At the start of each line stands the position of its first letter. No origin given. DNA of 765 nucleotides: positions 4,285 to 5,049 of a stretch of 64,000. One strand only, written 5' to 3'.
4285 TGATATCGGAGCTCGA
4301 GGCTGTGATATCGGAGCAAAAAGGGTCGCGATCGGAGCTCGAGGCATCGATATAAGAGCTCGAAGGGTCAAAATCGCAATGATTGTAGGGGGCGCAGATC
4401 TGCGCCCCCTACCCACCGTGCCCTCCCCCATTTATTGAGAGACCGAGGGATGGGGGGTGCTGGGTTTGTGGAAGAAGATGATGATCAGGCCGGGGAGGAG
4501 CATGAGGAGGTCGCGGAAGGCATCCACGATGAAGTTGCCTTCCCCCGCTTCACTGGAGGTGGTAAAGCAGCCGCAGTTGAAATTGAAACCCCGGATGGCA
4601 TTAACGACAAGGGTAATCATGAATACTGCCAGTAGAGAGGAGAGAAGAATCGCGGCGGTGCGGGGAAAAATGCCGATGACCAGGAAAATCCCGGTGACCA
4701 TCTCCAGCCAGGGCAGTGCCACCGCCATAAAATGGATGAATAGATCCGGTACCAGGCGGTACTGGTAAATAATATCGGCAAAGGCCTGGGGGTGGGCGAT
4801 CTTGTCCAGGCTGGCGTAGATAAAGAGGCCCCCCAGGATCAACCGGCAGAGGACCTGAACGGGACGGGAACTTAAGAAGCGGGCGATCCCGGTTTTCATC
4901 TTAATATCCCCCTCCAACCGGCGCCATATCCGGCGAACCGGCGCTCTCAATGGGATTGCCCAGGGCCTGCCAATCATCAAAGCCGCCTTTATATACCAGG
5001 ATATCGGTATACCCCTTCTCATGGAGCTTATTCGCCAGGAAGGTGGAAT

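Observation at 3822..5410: GG-leader, 4-Cys peptide precursor downstream of a rhodanese + MauE/DoxX pair (possible minimal sulfur/disulfide RiPP locus)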

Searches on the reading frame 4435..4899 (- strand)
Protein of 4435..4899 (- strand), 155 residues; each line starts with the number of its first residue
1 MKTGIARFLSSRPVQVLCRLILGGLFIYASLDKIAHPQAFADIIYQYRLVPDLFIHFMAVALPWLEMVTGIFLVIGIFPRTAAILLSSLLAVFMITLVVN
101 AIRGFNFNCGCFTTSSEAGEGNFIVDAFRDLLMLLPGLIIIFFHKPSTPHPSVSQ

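Call 3: search_protein_families(library=ncbifam, proteins=[window:4435-4899:-], max_evalue=1)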
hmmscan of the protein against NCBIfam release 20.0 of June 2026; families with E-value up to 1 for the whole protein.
seq(155 aa): 3 families
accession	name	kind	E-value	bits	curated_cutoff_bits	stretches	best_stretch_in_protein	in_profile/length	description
NF045576.1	BT_3928_fam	equivalog_domain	9e-09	34.9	250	1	16-114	3-106/358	BT_3928 family protein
NF050144.1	matur_HvfX_fam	equivalog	3.7e-05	24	80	1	16-96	5-86/165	HvfX family Cu-binding RiPP maturation protein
NF041179.1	TQO_large_DoxD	equivalog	0.068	13.2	300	1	36-92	61-115/181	thiosulfate:quinone oxidoreductase large subunit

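Call 4: search_protein_families(library=pfam, proteins=[window:4435-4899:-], max_evalue=1)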
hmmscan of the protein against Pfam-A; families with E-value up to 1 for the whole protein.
seq(155 aa): 3 families
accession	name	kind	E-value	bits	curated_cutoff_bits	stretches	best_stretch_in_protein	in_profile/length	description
PF07291.16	MauE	-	3.7e-25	89.1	27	1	15-142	5-127/128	Methylamine utilisation protein MauE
PF07681.17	DoxX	-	8.9e-10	39.5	23.6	1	16-96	3-82/85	DoxX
PF04173.18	DoxD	-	0.11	12.9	22.7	1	35-89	45-98/167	TQO small subunit DoxD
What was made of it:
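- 4432..4899 (-): MauE/DoxX membrane protein, 155 aa, with the NCGCF motif. It is a neighbour, not part of the peptide system. PF07291 E 3.7e-25 (call 4).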

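Call 15: find_homologous_proteins(query=window:4435-4899:-, max_evalue=0.00001)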
Query seq(155 aa) (155 aa): 172 proteins with E <= 0.00001 among 306 candidates; the best 120 are listed.
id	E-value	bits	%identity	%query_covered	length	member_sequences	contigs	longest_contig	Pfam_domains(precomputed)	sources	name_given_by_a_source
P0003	1.2e-92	326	97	100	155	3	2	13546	PF07291.17,PF07681.18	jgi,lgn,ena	jgi:uncharacterized membrane protein YphA (DoxX/SURF4 family)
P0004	2.9e-76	273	81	98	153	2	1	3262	PF07291.17,PF07681.18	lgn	-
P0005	6.4e-53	197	62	100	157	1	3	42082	PF07291.17,PF07681.18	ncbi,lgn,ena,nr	ncbi:MAG: DoxX family membrane protein [Candidatus Aminicenantes bacterium]|nr:DoxX family membrane 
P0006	9.0e-52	193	61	95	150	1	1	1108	PF07291.17,PF07681.18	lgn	-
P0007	3.9e-51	191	59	94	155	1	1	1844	PF07291.17,PF07681.18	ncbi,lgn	-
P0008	5.0e-51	191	59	100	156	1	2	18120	PF07291.17,PF07681.18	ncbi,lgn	-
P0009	6.0e-51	190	60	94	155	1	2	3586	PF07291.17,PF07681.18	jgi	jgi:uncharacterized membrane protein YphA (DoxX/SURF4 family)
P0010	7.7e-51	190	60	94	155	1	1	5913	PF07291.17,PF07681.18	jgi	jgi:uncharacterized membrane protein YphA (DoxX/SURF4 family)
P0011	1.6e-50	189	55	95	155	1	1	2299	PF07291.17,PF07681.18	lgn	-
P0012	3.5e-50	188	55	95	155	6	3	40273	PF07291.17,PF07681.18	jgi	-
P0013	4.0e-50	188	57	95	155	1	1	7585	PF07291.17,PF07681.18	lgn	-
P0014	7.6e-50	187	58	95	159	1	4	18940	PF07291.17,PF07681.18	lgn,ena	-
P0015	1.4e-49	186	61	94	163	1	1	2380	PF07291.17,PF07681.18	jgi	jgi:uncharacterized membrane protein YphA (DoxX/SURF4 family)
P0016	2.1e-49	185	57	100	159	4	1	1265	PF07291.17,PF07681.18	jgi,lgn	-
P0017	3.0e-49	185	59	94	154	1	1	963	PF07291.17,PF07681.18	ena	-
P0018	4.0e-49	185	61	95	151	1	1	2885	PF07291.17,PF07681.18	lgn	-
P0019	5.7e-49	184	61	75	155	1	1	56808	PF07291.17,PF07681.18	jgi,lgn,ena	-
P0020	7.2e-49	184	56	94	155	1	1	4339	PF07291.17,PF07681.18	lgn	-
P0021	1.2e-48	183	59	79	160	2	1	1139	PF07291.17,PF07681.18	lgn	-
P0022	1.3e-48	183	59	95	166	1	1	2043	PF07291.17,PF07681.18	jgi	-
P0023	2.3e-48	182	59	94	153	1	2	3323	PF07291.17,PF07681.18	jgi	jgi:uncharacterized membrane protein YphA (DoxX/SURF4 family)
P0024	2.5e-48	182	59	95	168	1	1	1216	PF07291.17,PF07681.18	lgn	-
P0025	2.6e-48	182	62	77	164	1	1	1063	PF07291.17,PF07681.18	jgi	jgi:putative oxidoreductase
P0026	3.6e-48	181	60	77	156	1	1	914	PF07291.17,PF07681.18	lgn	-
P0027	1.3e-47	180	56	94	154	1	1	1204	PF07291.17,PF07681.18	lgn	-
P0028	2.1e-46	176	61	95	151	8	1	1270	PF07291.17,PF07681.18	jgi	jgi:uncharacterized membrane protein YphA (DoxX/SURF4 family)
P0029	1.6e-45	173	56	94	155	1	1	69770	PF07291.17,PF07681.18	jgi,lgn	jgi:uncharacterized membrane protein YphA (DoxX/SURF4 family)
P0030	2.0e-45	172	58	77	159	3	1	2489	PF07291.17,PF07681.18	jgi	jgi:uncharacterized membrane protein YphA (DoxX/SURF4 family)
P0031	3.1e-45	172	56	94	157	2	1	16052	PF07291.17,PF07681.18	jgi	jgi:uncharacterized membrane protein YphA (DoxX/SURF4 family)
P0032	3.5e-45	172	54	95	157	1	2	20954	PF07291.17,PF07681.18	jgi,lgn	-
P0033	5.8e-45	171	55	95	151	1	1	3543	PF07291.17,PF07681.18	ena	-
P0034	6.0e-45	171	57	79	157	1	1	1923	PF07291.17,PF07681.18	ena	-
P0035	1.0e-44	170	53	94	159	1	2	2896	PF07291.17,PF07681.18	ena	-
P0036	1.0e-44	170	53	97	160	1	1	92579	PF07291.17,PF07681.18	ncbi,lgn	-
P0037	3.9e-44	168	53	94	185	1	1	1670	PF07291.17,PF07681.18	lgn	-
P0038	4.1e-44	168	54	99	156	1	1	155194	PF07291.17,PF07681.18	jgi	-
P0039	1.1e-43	167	53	100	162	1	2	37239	PF07291.17,PF07681.18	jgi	-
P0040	1.1e-43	167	55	94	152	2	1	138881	PF07291.17,PF07681.18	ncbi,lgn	-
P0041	1.5e-43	166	57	90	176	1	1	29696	PF07291.17,PF07681.18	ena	-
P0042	1.5e-43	166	55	95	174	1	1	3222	PF07291.17,PF07681.18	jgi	jgi:putative oxidoreductase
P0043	2.0e-43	166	57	92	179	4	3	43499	PF07291.17,PF07681.18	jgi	-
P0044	5.3e-43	165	54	91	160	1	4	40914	PF07291.17,PF07681.18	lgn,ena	-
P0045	6.7e-43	164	54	95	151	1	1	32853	PF07291.17,PF07681.18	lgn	-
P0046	6.9e-43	164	53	99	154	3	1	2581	PF07291.17,PF07681.18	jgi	jgi:uncharacterized membrane protein YphA (DoxX/SURF4 family)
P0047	8.2e-43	164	54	95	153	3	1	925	PF07291.17,PF07681.18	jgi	-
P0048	8.6e-43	164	55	96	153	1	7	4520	PF07291.17,PF07681.18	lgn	-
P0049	1.0e-42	164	54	95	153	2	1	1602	PF07291.17,PF07681.18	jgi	jgi:uncharacterized membrane protein YphA (DoxX/SURF4 family)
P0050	1.1e-42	164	54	93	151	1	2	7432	PF07291.17,PF07681.18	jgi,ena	jgi:uncharacterized membrane protein YphA (DoxX/SURF4 family)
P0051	1.1e-42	164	52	94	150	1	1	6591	PF07291.17,PF07681.18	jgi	jgi:uncharacterized membrane protein YphA (DoxX/SURF4 family)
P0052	1.3e-42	163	54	94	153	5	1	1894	PF07291.17,PF07681.18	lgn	-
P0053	1.6e-42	163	55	92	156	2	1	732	PF07291.17,PF07681.18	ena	-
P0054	1.9e-42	163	52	77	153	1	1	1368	PF07291.17,PF07681.18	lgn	-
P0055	2.4e-42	162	52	95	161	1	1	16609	PF07291.17,PF07681.18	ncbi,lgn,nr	ncbi:MAG: DoxX family membrane protein [Candidatus Aminicenantes bacterium]|nr:DoxX family membrane 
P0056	2.7e-42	162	52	94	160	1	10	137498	PF07291.17,PF07681.18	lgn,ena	-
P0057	3.6e-42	162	54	89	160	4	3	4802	PF07291.17,PF07681.18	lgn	-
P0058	3.7e-42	162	54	91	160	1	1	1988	PF07291.17,PF07681.18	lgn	-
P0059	3.9e-42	162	56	92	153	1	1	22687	PF07291.17,PF07681.18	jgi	jgi:uncharacterized membrane protein YphA (DoxX/SURF4 family)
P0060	3.9e-42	162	53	91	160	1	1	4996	PF07291.17,PF07681.18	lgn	-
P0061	4.2e-42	162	59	90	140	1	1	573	PF07291.17,PF07681.18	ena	-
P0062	4.7e-42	162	55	91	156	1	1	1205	PF07291.17,PF07681.18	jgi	jgi:uncharacterized membrane protein YphA (DoxX/SURF4 family)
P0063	5.1e-42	161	53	94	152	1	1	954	PF07291.17,PF07681.18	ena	-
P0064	5.3e-42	161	56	93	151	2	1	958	PF07291.17,PF07681.18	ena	-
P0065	7.8e-42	161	53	97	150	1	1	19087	PF07291.17,PF07681.18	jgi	jgi:uncharacterized membrane protein YphA (DoxX/SURF4 family)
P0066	7.8e-42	161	50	98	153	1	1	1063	PF07291.17,PF07681.18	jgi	jgi:uncharacterized membrane protein YphA (DoxX/SURF4 family)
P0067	9.0e-42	161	55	93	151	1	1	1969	PF07291.17,PF07681.18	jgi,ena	-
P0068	1.1e-41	160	51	94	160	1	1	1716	PF07291.17,PF07681.18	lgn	-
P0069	1.2e-41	160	53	93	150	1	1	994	PF07291.17,PF07681.18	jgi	jgi:uncharacterized membrane protein YphA (DoxX/SURF4 family)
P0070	1.3e-41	160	53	95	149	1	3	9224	PF07291.17,PF07681.18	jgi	jgi:uncharacterized membrane protein YphA (DoxX/SURF4 family)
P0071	1.4e-41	160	53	94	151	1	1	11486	PF07291.17,PF07681.18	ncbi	-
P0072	1.5e-41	160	53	94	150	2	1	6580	PF07291.17,PF07681.18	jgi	jgi:uncharacterized membrane protein YphA (DoxX/SURF4 family)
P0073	1.5e-41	160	52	91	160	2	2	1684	PF07291.17,PF07681.18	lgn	-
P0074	1.7e-41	160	53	95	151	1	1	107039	PF07291.17,PF07681.18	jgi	jgi:uncharacterized membrane protein YphA (DoxX/SURF4 family)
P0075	1.9e-41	160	53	92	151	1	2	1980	PF07291.17,PF07681.18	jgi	jgi:putative oxidoreductase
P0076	2.2e-41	159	54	94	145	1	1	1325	PF07291.17,PF07681.18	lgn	-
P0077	2.3e-41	159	59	70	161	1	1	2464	PF07291.17,PF07681.18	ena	-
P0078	2.9e-41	159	51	97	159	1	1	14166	PF07291.17,PF07681.18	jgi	jgi:uncharacterized membrane protein YphA (DoxX/SURF4 family)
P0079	3.2e-41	159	54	93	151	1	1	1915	PF07291.17,PF07681.18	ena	-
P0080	4.3e-41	158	54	94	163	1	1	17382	PF07291.17,PF07681.18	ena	-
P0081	5.4e-41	158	51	95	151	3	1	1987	PF07291.17,PF07681.18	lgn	-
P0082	6.5e-41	158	53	93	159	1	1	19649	PF07291.17,PF07681.18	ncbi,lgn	-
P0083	7.2e-41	158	59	70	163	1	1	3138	PF07291.17,PF07681.18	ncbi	-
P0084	7.2e-41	158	51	98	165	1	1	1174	PF07291.17,PF07681.18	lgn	-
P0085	1.3e-40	157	54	75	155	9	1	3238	PF07291.17,PF07681.18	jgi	jgi:uncharacterized membrane protein YphA (DoxX/SURF4 family)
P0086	1.5e-40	157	52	95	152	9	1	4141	PF07291.17,PF07681.18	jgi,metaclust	metaclust:\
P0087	1.5e-40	157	53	76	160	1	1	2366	PF07291.17,PF07681.18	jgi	jgi:uncharacterized membrane protein YphA (DoxX/SURF4 family)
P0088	4.0e-40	155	56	86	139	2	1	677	PF07291.17,PF07681.18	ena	-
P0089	5.0e-40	155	49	100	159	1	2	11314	PF07291.17,PF07681.18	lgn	-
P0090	7.9e-40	154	54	93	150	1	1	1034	PF07291.17,PF07681.18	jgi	jgi:uncharacterized membrane protein YphA (DoxX/SURF4 family)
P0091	4.2e-39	152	50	79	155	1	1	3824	PF07291.17,PF07681.18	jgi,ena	-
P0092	5.5e-39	152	52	92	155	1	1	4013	PF07291.17,PF07681.18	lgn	-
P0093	6.8e-39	151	52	89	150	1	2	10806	PF07291.17,PF07681.18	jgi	jgi:uncharacterized membrane protein YphA (DoxX/SURF4 family)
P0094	1.2e-38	150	50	97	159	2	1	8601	PF07291.17,PF07681.18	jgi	-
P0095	1.3e-38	150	51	89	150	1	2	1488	PF07291.17,PF07681.18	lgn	-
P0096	2.5e-38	149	53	88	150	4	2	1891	PF07291.17,PF07681.18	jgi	-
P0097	1.8e-37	147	59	65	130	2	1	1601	PF07291.17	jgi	jgi:uncharacterized membrane protein YphA (DoxX/SURF4 family)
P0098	1.5e-36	144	51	88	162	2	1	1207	PF07291.17,PF07681.18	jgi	-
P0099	2.8e-36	143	51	91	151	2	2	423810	PF07291.17,PF07681.18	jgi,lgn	jgi:uncharacterized membrane protein YphA (DoxX/SURF4 family)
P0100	9.6e-36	141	52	85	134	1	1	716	PF07291.17,PF07681.18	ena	-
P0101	7.0e-35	138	50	92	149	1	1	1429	PF07291.17,PF07681.18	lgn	-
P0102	1.5e-34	137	45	93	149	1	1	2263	PF07291.17,PF07681.18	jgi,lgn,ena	-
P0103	1.1e-33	134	44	87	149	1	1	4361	PF07291.17,PF07681.18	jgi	jgi:uncharacterized membrane protein YphA (DoxX/SURF4 family)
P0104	4.1e-33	133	46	90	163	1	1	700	PF07291.17,PF07681.18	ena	-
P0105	9.3e-33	131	47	88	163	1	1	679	PF07291.17,PF07681.18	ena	-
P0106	3.2e-32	130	42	97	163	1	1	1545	PF07291.17,PF07681.18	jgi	jgi:putative oxidoreductase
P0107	3.5e-32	129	42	97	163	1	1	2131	PF07291.17,PF07681.18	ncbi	-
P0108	5.3e-32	129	48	92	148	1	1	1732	PF07291.17,PF07681.18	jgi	jgi:uncharacterized membrane protein YphA (DoxX/SURF4 family)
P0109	5.7e-32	129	44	90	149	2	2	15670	PF07291.17,PF07681.18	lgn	-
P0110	1.3e-31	128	49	92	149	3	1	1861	PF07291.17,PF07681.18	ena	-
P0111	5.8e-31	126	45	92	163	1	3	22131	PF07291.17,PF07681.18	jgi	-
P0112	8.0e-31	125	45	88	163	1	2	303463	PF07291.17,PF07681.18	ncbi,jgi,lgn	-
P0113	7.0e-30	122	43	81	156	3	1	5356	PF07291.17,PF07681.18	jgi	-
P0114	7.7e-30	122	43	92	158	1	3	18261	PF07291.17,PF07681.18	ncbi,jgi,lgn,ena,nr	ncbi:MAG: hypothetical protein AMJ90_09650 [candidate division Zixibacteria bacterium SM23_73_2]|nr:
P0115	1.4e-29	121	48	74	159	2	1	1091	PF07291.17,PF07681.18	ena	-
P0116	3.0e-29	120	43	92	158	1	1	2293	PF07291.17,PF07681.18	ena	-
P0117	6.7e-29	119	43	91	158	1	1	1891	PF07291.17,PF07681.18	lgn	-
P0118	8.0e-29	119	46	80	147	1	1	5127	PF07291.17,PF07681.18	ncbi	ncbi:MAG: MauE/DoxX family redox-associated membrane protein [Thermodesulfobacteriota bacterium]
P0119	1.1e-28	118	45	76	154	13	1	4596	PF07291.17,PF07681.18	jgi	-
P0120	2.8e-28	117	43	88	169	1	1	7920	PF07291.17,PF07681.18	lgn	-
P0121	3.7e-28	116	44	85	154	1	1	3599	PF07291.17,PF07681.18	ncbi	-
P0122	7.7e-28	115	44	85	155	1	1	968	PF07291.17,PF07681.18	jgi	jgi:uncharacterized membrane protein YphA (DoxX/SURF4 family)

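Call 16: find_encoding_contigs(protein=P0003, flank=6000, max_places=4)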
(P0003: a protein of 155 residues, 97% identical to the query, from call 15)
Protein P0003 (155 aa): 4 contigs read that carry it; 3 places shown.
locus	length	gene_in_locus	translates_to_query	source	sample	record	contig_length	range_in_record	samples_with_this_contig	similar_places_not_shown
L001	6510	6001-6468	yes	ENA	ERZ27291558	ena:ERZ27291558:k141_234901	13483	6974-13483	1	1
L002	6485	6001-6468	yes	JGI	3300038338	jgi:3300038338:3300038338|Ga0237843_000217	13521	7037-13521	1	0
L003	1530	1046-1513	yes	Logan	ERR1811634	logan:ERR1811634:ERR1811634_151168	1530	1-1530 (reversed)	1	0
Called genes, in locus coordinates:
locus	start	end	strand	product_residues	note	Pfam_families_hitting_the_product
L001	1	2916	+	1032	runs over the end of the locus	PF00873:ACR_tran, PF02355:SecD_SecF_C (faint)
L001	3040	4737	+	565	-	PF16697:Yop-YscD_cpl, PF00498:FHA, PF00158:Sigma54_activat, PF14532:Sigma54_activ_2, PF25601:AAA_lid_14, PF02954:HTH_8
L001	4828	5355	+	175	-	PF13453:Zn_ribbon_TFIIB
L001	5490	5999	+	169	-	PF00581:Rhodanese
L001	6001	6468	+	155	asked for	PF07291:MauE, PF07681:DoxX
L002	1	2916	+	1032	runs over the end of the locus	PF00873:ACR_tran, PF02355:SecD_SecF_C (faint)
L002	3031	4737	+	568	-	PF16697:Yop-YscD_cpl, PF00498:FHA, PF00158:Sigma54_activat, PF14532:Sigma54_activ_2, PF25601:AAA_lid_14, PF02954:HTH_8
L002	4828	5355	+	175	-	PF13453:Zn_ribbon_TFIIB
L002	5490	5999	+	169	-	PF00581:Rhodanese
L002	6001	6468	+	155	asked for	PF07291:MauE, PF07681:DoxX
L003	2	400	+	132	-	?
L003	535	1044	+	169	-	PF00581:Rhodanese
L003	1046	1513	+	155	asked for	PF07291:MauE, PF07681:DoxX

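Call 17: find_encoding_contigs(protein=P0004, flank=6000, max_places=3)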
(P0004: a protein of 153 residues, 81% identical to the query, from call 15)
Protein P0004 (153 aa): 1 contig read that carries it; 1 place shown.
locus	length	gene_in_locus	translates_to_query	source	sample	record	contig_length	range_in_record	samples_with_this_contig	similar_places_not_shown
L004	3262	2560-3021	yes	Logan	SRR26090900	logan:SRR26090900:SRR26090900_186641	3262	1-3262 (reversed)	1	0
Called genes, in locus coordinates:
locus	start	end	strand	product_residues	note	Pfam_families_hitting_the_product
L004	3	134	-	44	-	?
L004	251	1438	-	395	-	PF01262:AlaDh_PNT_C, PF03435:Sacchrp_dh_NADP, PF03721:UDPG_MGDP_dh_N (weak), PF16653:Sacchrp_dh_C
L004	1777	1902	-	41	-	-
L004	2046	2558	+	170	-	PF00581:Rhodanese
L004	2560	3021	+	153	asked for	PF07291:MauE, PF07681:DoxX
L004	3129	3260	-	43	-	?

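Call 18: find_encoding_contigs(protein=P0005, flank=6000, max_places=3)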
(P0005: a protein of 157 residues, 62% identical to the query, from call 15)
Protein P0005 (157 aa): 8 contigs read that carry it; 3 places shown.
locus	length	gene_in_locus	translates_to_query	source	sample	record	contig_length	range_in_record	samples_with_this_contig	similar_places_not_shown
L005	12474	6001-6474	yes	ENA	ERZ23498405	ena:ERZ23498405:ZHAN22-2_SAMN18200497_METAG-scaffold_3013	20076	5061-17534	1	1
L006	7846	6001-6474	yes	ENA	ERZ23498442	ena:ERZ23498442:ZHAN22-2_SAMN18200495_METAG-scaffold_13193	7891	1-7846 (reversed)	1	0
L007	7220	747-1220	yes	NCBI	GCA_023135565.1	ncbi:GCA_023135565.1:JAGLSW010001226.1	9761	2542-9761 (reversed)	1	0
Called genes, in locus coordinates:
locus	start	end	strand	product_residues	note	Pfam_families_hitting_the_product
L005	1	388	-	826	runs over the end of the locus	PF00069:Pkinase, PF07714:PK_Tyr_Ser-Thr, PF03109:ABC1 (faint), PF24389:ORC-CDC6-like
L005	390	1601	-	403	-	PF01555:N6_N4_Mtase, PF01170:UPF0020 (weak)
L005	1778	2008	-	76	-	PF10047:DUF2281 (weak)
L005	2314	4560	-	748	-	PF05569:Peptidase_M56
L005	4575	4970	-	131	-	PF03965:Penicillinase_R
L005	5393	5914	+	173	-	PF00581:Rhodanese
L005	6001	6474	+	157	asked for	PF07291:MauE, PF07681:DoxX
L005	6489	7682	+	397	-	PF02073:Peptidase_M29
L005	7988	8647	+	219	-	PF00551:Formyl_trans_N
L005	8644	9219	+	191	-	-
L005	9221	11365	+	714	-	PF17191:RecG_wedge (weak), PF04851:ResIII, PF00270:DEAD, PF00271:Helicase_C, PF19833:RecG_dom3_C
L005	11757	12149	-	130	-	PF01479:S4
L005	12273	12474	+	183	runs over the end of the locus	PF05685:Uma2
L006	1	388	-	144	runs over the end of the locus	?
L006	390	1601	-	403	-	PF01555:N6_N4_Mtase, PF01170:UPF0020 (weak)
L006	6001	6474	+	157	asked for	PF07291:MauE, PF07681:DoxX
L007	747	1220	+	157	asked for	PF07291:MauE, PF07681:DoxX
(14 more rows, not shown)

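Call 42: find_encoding_contigs(protein=P0008, flank=5000, max_places=1)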
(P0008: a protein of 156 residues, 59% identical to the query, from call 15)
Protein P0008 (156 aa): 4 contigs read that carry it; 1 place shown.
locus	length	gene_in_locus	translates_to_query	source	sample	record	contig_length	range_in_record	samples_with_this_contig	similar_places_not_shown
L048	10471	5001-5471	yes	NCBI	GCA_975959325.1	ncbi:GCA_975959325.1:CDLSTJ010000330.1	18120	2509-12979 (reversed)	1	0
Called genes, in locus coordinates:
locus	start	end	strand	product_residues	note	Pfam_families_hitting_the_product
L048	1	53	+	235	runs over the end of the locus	PF01177:Asp_Glu_race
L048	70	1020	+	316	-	PF06675:DUF1177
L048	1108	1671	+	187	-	PF04542:Sigma70_r2, PF04545:Sigma70_r4, PF08281:Sigma70_r4_2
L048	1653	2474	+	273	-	PF13490:zf-HC2 (faint), PF13646:HEAT_2 (faint)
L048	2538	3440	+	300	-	-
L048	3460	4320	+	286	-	PF13349:DUF4097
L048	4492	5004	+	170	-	PF00581:Rhodanese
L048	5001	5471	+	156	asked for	PF07291:MauE, PF07681:DoxX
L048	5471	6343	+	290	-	PF00892:EamA, PF03151:TPT, PF00892:EamA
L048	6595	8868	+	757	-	-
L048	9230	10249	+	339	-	PF21016:RlmN_N (weak), PF04055:Radical_SAM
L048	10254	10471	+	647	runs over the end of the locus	PF00270:DEAD, PF04851:ResIII, PF00271:Helicase_C (faint), PF08148:DSHCT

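Call 43: find_encoding_contigs(protein=P0012, flank=5000, max_places=1)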
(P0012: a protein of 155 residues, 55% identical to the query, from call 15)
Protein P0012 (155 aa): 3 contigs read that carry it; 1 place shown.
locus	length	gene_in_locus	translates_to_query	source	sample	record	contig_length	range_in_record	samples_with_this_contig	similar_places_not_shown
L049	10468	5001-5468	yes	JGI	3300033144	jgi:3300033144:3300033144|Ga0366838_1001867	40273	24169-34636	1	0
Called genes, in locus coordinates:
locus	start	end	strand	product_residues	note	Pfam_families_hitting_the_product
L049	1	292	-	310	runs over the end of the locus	-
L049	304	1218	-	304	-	PF12969:DUF3857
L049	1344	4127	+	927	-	PF08450:SGL (faint), PF23748:Beta-prop_LRRK2 (faint), PF07494:Reg_prop (weak), PF07495:Y_Y_Y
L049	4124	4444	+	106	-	PF00990:GGDEF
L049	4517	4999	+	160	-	PF00581:Rhodanese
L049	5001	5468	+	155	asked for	PF07291:MauE, PF07681:DoxX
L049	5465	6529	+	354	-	PF02405:MlaE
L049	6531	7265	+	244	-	PF00005:ABC_tran, PF13304:AAA_21 (faint)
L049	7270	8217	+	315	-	PF02470:MlaD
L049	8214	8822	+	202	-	PF03886:ABC_trans_aux (weak)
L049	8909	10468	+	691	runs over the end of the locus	PF00009:GTP_EFTU, PF03144:GTP_EFTU_D2, PF22042:EF-G_D2, PF14492:EFG_III, PF03764:EFG_IV, PF00679:EFG_C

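Call 44: find_encoding_contigs(protein=P0019, flank=5000, max_places=1)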
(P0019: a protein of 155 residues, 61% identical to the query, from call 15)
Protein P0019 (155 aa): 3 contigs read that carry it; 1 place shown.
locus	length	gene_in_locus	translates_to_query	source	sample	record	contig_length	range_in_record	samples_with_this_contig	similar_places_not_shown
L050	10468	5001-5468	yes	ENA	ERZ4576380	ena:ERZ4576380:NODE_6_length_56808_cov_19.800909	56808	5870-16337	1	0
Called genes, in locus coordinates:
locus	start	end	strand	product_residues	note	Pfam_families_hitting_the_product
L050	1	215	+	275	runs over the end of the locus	PF02698:DUF218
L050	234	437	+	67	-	PF20095:DUF6485 (weak)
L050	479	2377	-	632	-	PF12969:DUF3857, PF12970:DUF3858 (weak)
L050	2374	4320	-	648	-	PF12969:DUF3857, PF01841:Transglut_core, PF04473:DUF553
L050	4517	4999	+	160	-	PF00581:Rhodanese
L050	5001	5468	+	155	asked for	PF07291:MauE, PF07681:DoxX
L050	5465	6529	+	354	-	PF02405:MlaE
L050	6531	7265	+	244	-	PF00005:ABC_tran, PF13304:AAA_21 (faint)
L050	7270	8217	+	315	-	PF02470:MlaD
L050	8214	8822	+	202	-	PF03886:ABC_trans_aux (weak)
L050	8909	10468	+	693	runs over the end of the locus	PF00009:GTP_EFTU, PF22042:EF-G_D2, PF03144:GTP_EFTU_D2, PF14492:EFG_III, PF03764:EFG_IV, PF00679:EFG_C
